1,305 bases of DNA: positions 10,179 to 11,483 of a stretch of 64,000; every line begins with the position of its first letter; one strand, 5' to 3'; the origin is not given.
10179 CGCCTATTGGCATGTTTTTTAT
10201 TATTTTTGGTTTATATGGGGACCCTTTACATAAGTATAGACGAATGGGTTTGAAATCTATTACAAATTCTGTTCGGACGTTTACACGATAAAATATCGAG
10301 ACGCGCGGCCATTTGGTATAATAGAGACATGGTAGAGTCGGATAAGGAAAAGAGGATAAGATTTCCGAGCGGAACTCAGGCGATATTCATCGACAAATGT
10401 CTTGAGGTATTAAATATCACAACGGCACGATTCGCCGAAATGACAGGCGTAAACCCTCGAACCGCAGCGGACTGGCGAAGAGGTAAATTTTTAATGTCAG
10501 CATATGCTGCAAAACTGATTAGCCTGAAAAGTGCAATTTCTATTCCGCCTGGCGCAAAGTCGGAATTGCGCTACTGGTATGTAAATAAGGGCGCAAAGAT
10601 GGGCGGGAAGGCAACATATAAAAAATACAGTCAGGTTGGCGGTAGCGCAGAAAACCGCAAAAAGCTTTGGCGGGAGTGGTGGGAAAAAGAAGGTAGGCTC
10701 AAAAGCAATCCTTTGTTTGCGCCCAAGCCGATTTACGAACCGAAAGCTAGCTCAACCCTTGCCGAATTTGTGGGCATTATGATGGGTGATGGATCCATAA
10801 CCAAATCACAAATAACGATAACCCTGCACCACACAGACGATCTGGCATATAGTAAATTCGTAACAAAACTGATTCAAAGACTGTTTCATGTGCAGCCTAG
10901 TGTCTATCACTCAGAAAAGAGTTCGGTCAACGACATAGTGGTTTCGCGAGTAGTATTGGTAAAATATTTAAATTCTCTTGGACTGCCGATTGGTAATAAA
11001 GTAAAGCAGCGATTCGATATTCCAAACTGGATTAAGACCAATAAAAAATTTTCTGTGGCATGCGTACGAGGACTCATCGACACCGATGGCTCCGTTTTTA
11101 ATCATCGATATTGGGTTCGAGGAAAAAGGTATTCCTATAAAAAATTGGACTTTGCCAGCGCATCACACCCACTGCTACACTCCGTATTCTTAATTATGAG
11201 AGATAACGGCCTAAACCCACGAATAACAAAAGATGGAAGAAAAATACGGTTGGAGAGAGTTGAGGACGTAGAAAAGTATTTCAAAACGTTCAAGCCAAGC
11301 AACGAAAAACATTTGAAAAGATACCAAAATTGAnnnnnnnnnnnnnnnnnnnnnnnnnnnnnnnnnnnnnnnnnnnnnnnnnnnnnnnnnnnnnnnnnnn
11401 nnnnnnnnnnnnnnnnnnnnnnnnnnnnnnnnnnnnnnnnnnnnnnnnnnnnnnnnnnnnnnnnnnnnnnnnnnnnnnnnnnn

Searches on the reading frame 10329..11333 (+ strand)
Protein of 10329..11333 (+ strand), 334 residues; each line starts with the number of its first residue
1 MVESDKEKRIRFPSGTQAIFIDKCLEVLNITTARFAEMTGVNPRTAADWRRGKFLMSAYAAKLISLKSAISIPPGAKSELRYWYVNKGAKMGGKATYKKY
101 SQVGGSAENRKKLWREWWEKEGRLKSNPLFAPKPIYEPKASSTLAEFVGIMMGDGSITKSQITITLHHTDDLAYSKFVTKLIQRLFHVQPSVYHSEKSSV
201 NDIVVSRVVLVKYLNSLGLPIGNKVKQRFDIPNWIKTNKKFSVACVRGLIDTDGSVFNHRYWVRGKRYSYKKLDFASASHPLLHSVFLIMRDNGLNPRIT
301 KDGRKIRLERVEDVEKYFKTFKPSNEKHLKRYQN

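Call 10: search_protein_families(library=pfam, proteins=[window:10329-11333:+], max_evalue=0.01)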
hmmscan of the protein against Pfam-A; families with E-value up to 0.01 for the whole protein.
window:10329-11333:+ (334 aa): 2 families
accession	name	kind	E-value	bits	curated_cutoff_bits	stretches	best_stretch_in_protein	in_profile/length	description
PF14528.11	LAGLIDADG_3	-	1.7e-05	25.5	22.5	0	243-304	4-56/82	LAGLIDADG-like domain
PF03161.18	LAGLIDADG_2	-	0.0058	17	25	0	148-214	5-76/168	LAGLIDADG DNA endonuclease family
